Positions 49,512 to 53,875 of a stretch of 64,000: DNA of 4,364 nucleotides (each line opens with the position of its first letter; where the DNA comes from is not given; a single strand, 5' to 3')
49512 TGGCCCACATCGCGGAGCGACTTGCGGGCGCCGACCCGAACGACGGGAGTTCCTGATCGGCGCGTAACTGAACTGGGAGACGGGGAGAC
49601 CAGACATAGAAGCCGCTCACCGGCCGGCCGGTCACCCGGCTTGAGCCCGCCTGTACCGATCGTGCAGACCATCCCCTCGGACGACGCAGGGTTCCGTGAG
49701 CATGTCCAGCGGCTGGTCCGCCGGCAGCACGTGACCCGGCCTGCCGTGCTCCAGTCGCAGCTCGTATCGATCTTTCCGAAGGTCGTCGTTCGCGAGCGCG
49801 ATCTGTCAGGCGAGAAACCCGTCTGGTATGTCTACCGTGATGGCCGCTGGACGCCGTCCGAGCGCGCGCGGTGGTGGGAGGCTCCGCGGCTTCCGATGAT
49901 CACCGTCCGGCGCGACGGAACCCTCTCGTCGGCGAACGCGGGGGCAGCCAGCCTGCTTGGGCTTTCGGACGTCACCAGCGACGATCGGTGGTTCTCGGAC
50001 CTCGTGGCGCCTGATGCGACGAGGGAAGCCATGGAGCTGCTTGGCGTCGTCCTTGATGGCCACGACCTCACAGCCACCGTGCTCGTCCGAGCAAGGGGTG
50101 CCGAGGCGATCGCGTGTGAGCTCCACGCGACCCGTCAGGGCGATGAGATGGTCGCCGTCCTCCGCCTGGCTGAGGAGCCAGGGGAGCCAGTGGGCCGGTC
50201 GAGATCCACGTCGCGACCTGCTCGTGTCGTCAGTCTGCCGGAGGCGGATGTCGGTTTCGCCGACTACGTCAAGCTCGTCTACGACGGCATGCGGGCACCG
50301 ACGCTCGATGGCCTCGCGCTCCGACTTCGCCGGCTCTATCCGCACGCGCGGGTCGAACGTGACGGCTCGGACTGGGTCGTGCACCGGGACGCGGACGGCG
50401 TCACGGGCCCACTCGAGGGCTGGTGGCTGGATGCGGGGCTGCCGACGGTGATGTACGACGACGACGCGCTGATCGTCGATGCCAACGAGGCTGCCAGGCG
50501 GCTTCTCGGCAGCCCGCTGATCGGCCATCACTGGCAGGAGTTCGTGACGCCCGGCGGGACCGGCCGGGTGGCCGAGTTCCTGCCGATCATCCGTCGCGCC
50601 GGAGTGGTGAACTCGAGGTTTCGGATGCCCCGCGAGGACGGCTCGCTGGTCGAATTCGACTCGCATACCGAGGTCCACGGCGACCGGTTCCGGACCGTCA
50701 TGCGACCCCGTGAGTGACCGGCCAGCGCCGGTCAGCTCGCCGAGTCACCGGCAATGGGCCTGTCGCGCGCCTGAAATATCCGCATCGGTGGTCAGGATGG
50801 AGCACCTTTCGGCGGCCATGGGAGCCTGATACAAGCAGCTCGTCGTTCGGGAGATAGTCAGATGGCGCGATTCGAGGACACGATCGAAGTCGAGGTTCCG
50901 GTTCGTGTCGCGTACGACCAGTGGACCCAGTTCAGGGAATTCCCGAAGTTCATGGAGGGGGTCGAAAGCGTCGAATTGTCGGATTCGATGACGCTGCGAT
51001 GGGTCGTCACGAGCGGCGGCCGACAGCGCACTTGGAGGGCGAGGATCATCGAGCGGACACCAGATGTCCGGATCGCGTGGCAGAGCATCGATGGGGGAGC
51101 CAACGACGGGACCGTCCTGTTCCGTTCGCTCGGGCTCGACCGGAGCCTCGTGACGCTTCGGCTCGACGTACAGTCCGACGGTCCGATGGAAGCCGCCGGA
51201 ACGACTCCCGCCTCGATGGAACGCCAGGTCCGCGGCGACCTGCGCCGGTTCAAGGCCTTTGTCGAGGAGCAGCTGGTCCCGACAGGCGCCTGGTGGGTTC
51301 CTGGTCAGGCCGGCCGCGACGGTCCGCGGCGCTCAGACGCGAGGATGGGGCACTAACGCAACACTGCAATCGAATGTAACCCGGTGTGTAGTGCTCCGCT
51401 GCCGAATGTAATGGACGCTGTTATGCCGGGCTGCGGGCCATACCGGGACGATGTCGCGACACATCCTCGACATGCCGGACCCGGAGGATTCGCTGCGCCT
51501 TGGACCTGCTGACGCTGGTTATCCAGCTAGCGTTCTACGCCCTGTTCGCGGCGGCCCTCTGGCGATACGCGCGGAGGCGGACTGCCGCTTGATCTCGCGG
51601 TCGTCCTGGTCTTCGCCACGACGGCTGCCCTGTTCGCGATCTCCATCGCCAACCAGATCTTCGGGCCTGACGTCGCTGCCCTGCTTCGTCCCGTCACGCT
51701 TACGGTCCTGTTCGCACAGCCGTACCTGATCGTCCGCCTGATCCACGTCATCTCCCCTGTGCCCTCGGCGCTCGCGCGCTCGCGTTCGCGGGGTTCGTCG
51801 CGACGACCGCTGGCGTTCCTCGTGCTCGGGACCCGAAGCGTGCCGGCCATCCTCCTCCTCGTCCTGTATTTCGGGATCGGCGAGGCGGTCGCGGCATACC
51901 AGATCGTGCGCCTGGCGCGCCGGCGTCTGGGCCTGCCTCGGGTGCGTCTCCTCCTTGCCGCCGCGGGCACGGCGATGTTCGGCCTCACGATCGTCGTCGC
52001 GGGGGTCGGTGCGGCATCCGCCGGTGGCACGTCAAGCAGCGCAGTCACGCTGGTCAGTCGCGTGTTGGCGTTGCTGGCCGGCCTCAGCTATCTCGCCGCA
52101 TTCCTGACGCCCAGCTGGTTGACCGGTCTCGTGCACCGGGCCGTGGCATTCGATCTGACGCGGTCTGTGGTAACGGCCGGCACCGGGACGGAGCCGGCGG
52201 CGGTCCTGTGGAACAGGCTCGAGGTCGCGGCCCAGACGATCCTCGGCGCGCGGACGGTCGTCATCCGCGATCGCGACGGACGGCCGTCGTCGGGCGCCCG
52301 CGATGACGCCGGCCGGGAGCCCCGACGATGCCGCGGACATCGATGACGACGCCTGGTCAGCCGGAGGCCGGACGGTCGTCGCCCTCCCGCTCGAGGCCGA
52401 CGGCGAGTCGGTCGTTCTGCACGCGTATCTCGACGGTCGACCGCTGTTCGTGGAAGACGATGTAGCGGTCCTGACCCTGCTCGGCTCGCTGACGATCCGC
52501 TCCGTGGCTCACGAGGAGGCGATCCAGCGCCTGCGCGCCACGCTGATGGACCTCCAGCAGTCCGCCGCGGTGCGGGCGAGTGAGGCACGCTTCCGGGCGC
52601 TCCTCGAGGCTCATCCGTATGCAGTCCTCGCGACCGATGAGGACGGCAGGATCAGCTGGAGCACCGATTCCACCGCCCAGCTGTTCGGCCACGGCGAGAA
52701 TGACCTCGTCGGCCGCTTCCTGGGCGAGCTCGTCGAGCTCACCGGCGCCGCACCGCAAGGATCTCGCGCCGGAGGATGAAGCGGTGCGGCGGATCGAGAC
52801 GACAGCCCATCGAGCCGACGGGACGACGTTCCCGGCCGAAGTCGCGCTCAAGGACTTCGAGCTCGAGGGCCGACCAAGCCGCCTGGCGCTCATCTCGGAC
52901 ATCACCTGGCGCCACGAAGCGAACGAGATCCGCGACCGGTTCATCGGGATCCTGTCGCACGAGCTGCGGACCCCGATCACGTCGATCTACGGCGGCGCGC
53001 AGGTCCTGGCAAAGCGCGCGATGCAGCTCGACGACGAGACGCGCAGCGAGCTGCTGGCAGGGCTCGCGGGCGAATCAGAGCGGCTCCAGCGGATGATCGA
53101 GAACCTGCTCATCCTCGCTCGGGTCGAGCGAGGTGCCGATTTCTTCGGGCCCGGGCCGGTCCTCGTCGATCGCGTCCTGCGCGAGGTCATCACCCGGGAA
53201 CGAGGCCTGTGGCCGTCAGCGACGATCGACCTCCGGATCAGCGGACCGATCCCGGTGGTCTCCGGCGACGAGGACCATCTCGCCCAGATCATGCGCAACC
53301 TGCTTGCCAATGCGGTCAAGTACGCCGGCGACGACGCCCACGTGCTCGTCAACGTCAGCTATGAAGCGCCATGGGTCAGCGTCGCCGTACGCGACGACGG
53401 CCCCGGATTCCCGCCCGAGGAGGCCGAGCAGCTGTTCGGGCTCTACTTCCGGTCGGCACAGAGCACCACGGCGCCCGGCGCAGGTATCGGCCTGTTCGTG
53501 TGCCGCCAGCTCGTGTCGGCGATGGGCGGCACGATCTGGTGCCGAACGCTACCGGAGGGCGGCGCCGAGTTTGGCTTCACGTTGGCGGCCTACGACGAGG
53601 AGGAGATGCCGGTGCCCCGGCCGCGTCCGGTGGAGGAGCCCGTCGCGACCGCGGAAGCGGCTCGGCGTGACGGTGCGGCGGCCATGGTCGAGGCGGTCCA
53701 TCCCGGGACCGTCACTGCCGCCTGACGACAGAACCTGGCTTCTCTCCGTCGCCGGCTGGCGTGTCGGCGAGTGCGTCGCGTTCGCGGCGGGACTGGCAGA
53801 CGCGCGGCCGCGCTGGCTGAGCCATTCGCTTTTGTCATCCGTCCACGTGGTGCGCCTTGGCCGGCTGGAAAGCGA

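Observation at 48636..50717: Uncharacterised repeated module ('...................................') present three times, twice fused to PAS-like domains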

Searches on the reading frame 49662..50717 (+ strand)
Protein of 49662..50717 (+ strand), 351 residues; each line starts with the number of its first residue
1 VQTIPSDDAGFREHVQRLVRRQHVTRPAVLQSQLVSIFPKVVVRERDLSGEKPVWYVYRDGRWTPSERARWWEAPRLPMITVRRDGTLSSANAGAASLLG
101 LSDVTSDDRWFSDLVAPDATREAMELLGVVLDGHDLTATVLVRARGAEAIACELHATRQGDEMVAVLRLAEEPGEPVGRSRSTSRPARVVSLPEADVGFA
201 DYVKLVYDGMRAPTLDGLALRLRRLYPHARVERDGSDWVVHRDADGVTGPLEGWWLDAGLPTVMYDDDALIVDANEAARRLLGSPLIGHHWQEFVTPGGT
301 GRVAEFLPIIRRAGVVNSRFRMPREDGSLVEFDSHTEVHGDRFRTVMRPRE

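Call 5: search_protein_families(library=pfam, proteins=[window:49662-50717:+], max_evalue=1)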
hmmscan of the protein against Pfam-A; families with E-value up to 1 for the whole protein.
window:49662-50717:+ (351 aa): 5 families
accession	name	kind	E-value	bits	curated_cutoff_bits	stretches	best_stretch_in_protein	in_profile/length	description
PF08448.16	PAS_4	-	6.3e-08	33.3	23.1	2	79-161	8-90/110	PAS fold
PF13426.13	PAS_9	-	2.1e-06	28.4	27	1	263-331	5-76/103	PAS domain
PF13188.13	PAS_8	-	2.9e-06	27.4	21.8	2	264-291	14-43/65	PAS domain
PF24820.1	Diguanyl_cycl_sensor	-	0.00032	21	28.1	1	263-296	10-46/109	Diguanylate cyclase-like sensor domain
PF00989.32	PAS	-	0.0018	18.7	22.6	0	261-283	13-35/113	PAS fold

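Call 7: find_homologous_proteins(query=window:49662-50717:+, max_evalue=0.001)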
Query window:49662-50717:+ (351 aa): 420 proteins with E <= 0.001 among 8000 candidates; the best 120 are listed.
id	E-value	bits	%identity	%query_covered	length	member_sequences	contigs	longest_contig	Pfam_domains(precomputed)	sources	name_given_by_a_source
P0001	4.6e-168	577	76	100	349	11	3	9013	PF13426.14,PF08448.17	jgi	jgi:PAS domain-containing protein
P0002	2.9e-158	545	70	99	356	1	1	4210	PF13426.14,PF13188.14,PF08448.17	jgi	jgi:PAS domain-containing protein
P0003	9.1e-158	543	70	100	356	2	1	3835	PF13426.14,PF08448.17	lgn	-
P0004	4.1e-153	528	74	93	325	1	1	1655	PF13426.14,PF08448.17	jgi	jgi:PAS domain-containing protein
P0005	1.7e-148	513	73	92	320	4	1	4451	PF13426.14,PF08448.17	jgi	jgi:PAS domain-containing protein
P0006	1.6e-146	506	73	92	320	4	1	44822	PF13426.14,PF13188.14,PF08448.17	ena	-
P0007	5.0e-117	409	86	65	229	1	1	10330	-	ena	-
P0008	2.1e-116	407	55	99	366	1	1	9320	-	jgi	-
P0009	1.7e-111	391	69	79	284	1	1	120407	PF13188.14,PF08448.17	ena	-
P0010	1.6e-107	378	97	49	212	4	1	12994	-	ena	-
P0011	2.5e-106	374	54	100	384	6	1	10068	PF13426.14,PF08448.17,PF00989.32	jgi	jgi:PAS domain-containing protein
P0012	4.6e-106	373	52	99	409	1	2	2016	-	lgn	-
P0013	4.9e-106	373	53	99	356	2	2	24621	PF13426.14,PF13188.14,PF08448.17,PF00989.32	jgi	jgi:PAS domain-containing protein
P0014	6.8e-106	373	52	99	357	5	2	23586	PF13426.14,PF13188.14,PF00989.32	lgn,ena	-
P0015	1.5e-105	371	51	100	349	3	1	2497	PF13426.14,PF13188.14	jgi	jgi:PAS domain-containing protein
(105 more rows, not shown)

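Call 9: find_related_loci(query=A1, collection=genome_contigs, flank=6000)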
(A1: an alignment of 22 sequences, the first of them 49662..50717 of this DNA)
Query A1 (351 aa) in genome_contigs; peptide patterns used: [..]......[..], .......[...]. (x = any residue, [..] = any of these).
128 stretches matched a pattern; 115 encode a relative of the query (tblastn E <= 1e-3); the best 80 are kept; 76 distinct loci.
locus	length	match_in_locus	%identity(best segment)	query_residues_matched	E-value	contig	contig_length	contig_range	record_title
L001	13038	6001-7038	70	1-349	7e-158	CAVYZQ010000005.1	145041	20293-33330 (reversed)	MAG: uncultured Chloroflexia bacterium isolate MFD02199.bin.2.159 genome assembly, contig: contig_12049, whole genome sh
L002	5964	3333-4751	53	3-350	5e-106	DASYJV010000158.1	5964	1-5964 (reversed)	MAG TPA_asm: Candidatus Limnocylindrales bacterium isolate SMAG_U4304 k141_3473988, whole genome shotgun sequence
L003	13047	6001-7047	51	1-351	1e-104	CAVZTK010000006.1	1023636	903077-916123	MAG: uncultured Chloroflexia bacterium isolate MFD06714.bin.2.119 genome assembly, contig: contig_18690, whole genome sh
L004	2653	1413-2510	49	3-351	3e-107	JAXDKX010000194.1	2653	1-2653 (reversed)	MAG: Chloroflexota bacterium isolate BP_604 scaffold_1814409, whole genome shotgun sequence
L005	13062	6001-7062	51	1-351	2e-103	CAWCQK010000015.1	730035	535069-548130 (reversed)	MAG: uncultured Chloroflexia bacterium isolate MFD04967.bin.2.110 genome assembly, contig: contig_9291, whole genome sho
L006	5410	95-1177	49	3-350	7e-101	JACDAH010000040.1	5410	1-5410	MAG: Chloroflexota bacterium isolate MGR_bin251 SD2897-2912_k127_4198588, whole genome shotgun sequence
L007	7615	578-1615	52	1-347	2e-100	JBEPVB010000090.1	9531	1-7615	MAG: Chloroflexota bacterium isolate 22E.metabat2_refined.055 NODE_6696_length_9531_cov_10.267412, whole genome shotgun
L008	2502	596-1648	50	3-351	4e-101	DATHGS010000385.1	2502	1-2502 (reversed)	MAG TPA_asm: Candidatus Methylomirabilota bacterium isolate SMAG_U12480 k141_355542, whole genome shotgun sequence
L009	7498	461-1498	50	3-350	7e-97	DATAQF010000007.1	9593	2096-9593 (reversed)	MAG TPA_asm: Candidatus Limnocylindrales bacterium isolate SMAG_U5460 k141_1187755, whole genome shotgun sequence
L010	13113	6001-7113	49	4-351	3e-96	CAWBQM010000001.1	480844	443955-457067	MAG: uncultured Chloroflexia bacterium isolate MFD01721.bin.2.83 genome assembly, contig: contig_33987, whole genome sho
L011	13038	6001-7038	50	3-350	1e-95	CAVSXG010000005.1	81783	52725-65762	MAG: uncultured Chloroflexia bacterium isolate MFD09212.bin.2.111 genome assembly, contig: contig_7044, whole genome sho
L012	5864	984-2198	52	3-350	2e-94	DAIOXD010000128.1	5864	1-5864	MAG TPA_asm: Candidatus Limnocylindrales bacterium isolate CTOTU41422 NODE_9685_length_5864_cov_8.105009, whole genome s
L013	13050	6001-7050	47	1-351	5e-94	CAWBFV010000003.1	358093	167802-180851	MAG: uncultured Chloroflexia bacterium isolate MFD09212.bin.2.194 genome assembly, contig: contig_16891, whole genome sh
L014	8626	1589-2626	47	1-349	1e-93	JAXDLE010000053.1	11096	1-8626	MAG: Chloroflexota bacterium isolate BP_610 scaffold_1198649, whole genome shotgun sequence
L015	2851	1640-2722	49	3-350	6e-96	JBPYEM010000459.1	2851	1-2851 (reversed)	MAG: Candidatus Limnocylindrales bacterium isolate Bin.007.fastaField_pasture_P2 k127_6942100, whole genome shotgun sequ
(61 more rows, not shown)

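Call 26: predict_structure(alignment_id=A1)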
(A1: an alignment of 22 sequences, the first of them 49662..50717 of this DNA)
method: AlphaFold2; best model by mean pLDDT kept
length: 351 residues; sequences in the alignment: 22
mean_pLDDT: 81.5   pTM: 0.59
mean pLDDT of the five models: 81.5, 79.8, 79.4, 76.9, 76.4
residues with pLDDT >= 90: 106; 70-90: 186; 50-70: 46; < 50: 13
segments of 3 or more residues with pLDDT < 50: 174-182, 297-300
pLDDT, mean of each block of 10 residues (from residue 1): 82 91 87 87 79 83 63 85 94 80 69 82 92 92 71 92 90 49 76 87 87 78 79 93 65 84 90 92 81 58 76 86 71 90 92 70
secondary structure, 60 per line:
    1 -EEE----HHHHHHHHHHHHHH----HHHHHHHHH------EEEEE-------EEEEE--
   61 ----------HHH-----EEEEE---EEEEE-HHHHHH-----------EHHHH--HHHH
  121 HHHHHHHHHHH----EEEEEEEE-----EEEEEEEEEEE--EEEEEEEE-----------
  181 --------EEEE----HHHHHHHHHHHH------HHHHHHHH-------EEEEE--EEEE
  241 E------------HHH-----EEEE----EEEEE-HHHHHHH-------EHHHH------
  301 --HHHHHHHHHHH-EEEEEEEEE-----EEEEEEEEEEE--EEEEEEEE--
elements in order: E2-4 H9-22 H27-35 E42-46 E54-58 E79-83 E87-91 H93-98 H111-114 H117-131 E136-143 E149-159 E162-169 E189-192 H197-208 H215-222 E230-234 E237-241 E262-265 E270-274 H276-282 H291-294 H303-313 E315-323 E329-339 E342-349

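Call 29: search_protein_families(library=ncbifam, proteins=[window:49662-50717:+], max_evalue=1)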
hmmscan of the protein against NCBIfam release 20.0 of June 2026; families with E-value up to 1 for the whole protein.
window:49662-50717:+ (351 aa): 2 families
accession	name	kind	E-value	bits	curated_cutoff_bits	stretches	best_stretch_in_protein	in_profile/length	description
TIGR00229.1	sensory_box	domain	1.1e-06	28.7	22.9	2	262-332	18-93/126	PAS domain S-box protein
TIGR01208.1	rmlA_long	equivalog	0.069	12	320.25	1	223-279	183-240/353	glucose-1-phosphate thymidylyltransferase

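Call 34: fold_search(model_id=the predicted structure, library=pdb)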
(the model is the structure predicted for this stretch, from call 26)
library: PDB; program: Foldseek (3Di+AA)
matches with E <= 10: 1427; with E <= 0.001: 308
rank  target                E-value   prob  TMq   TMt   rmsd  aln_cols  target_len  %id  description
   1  4hh2_D                1.4e-09  1.00  0.23  0.22  17.7       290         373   14  Structure of PpsR without the HTH motif from Rb. sphaeroides (released 2013-06-05)
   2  6hmj_D                2.4e-09  1.00  0.24  0.24  32.2       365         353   14  Structure of an RNA-binding Light-Oxygen-Voltage Receptor (released 2019-08-28)
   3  4zqd_B                5.7e-09  1.00  0.25  0.30  14.6       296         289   11  Crystal Structure of the Heterodimeric HIF-2a:ARNT Complex with the Benzoxadiazole Antagonist 0X3 (released 2015-08-12)
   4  6e3s_B                6.0e-09  1.00  0.25  0.30  14.6       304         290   12  Crystal Structure of the Heterodimeric HIF-2 Complex with Antagonist PT2385 (released 2019-02-13)
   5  7xi3_A                6.4e-09  1.00  0.24  0.29  16.6       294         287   11  Crystal Structure of the NPAS4-ARNT2 heterodimer in complex with DNA (released 2022-11-02)
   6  4hh2_A                6.4e-09  1.00  0.25  0.24  17.2       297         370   14  Structure of PpsR without the HTH motif from Rb. sphaeroides (released 2013-06-05)
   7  8js6_C                6.7e-09  1.00  0.22  0.30  20.4       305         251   13  Dimeric PAS domains of oxygen sensor FixL in complex with cyanide-bound ferric heme (released 2024-06-26)
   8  4zp4_B                8.9e-09  1.00  0.24  0.29  14.6       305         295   13  Crystal Structure of the Heterodimeric HIF-2a:ARNT Complex (released 2015-08-12)
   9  8js5_G                8.9e-09  1.00  0.21  0.29  19.9       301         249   12  Dimeric PAS domains of oxygen sensor FixL with ferric unliganded heme (released 2024-06-26)
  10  7v7l_B                9.4e-09  1.00  0.25  0.29  15.1       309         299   10  Crystal Structure of the Heterodimeric HIF-3a:ARNT Complex (released 2022-05-18)
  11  9of0_A                1.1e-08  1.00  0.24  0.27  14.9       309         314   11  Cryo-EM Structure of Human HIF-2a-ARNT Complexed on 20-bp HRE (released 2025-06-11)
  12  4zqd_D                1.2e-08  1.00  0.25  0.30  14.8       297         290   12  Crystal Structure of the Heterodimeric HIF-2a:ARNT Complex with the Benzoxadiazole Antagonist 0X3 (released 2015-08-12)
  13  8xs7_B                1.3e-08  1.00  0.24  0.26  11.5       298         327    9  Crystal structure of the DNA-bound AHR-ARNT heterodimer in complex with FICZ (released 2025-01-15)
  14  6e3t_B                1.5e-08  1.00  0.24  0.30  13.8       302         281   12  Crystal Structure of the Heterodimeric HIF-2 Complex with Antagonist T1001 (released 2019-02-13)
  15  8xsa_B                1.9e-08  1.00  0.24  0.26  18.4       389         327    9  Crystal structure of the DNA-bound AHR-ARNT heterodimer in complex with Indigo (released 2025-01-15)
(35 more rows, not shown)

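Call 49: search_protein_families(library=padloc, proteins=[window:49662-50717:+], max_evalue=1)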
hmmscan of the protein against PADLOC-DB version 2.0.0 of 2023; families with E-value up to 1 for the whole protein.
window:49662-50717:+ (351 aa): 1 family
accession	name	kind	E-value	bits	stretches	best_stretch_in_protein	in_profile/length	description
PDLC01977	CARF_m11--CARF_HEPNnew_CARF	-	0.014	12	1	230-284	148-202/705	-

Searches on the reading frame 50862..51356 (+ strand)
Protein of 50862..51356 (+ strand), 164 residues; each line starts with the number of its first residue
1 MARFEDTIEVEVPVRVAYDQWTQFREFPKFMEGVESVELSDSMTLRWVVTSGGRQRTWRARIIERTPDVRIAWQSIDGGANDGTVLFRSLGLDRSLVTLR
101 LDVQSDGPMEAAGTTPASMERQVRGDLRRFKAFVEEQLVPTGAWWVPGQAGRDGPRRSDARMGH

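Call 5: search_protein_families(library=pfam, proteins=[window:50862-51356:+], max_evalue=1)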
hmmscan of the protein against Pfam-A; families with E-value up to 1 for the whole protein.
window:50862-51356:+ (164 aa): 2 families
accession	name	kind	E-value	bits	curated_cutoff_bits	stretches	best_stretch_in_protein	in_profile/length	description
PF03364.25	Polyketide_cyc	-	2.7e-15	57.2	23.4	1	10-129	1-123/126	Polyketide cyclase / dehydrase and lipid transport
PF10604.15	Polyketide_cyc2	-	1.1e-08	35.9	27.4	1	1-132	1-139/142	Polyketide cyclase / dehydrase and lipid transport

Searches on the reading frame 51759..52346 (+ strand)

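Call 5: search_protein_families(library=pfam, proteins=[window:51759-52346:+], max_evalue=1)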
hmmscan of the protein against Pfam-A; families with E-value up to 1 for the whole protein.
window:51759-52346:+ (195 aa): 1 family
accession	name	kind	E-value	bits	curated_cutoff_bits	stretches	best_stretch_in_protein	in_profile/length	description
PF05628.17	Borrelia_P13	-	0.021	15.2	25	1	70-147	41-119/138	Borrelia membrane protein P13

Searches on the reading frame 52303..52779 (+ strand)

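Call 5: search_protein_families(library=pfam, proteins=[window:52303-52779:+], max_evalue=1)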
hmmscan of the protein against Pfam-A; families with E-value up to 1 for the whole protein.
window:52303-52779:+ (158 aa): 4 families
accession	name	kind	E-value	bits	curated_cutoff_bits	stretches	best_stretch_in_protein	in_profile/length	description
PF00989.32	PAS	-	3.7e-07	30.6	22.6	1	96-144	2-50/113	PAS fold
PF13188.13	PAS_8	-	0.0006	20.1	21.8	1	95-144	1-51/65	PAS domain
PF08448.16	PAS_4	-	0.0077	16.9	23.1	1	102-147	2-47/110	PAS fold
PF13185.12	GAF_2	-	0.042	14.5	28.6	1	8-63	74-130/136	GAF domain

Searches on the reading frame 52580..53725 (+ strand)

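Call 5: search_protein_families(library=pfam, proteins=[window:52580-53725:+], max_evalue=1)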
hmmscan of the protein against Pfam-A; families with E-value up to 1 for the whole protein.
window:52580-53725:+ (381 aa): 3 families
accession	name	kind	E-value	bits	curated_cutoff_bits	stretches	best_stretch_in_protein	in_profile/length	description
PF02518.31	HATPase_c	-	7.4e-28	97.6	26.4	1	229-336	1-108/111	Histidine kinase-, DNA gyrase B-, and HSP90-like ATPase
PF00512.31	HisKA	-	3e-15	56.4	26.9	1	118-185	2-66/66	His Kinase A (phospho-acceptor) domain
PF13581.12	HATPase_c_2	-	1.6e-06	28.6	27.4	1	237-313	35-110/127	Histidine kinase-like ATPase domain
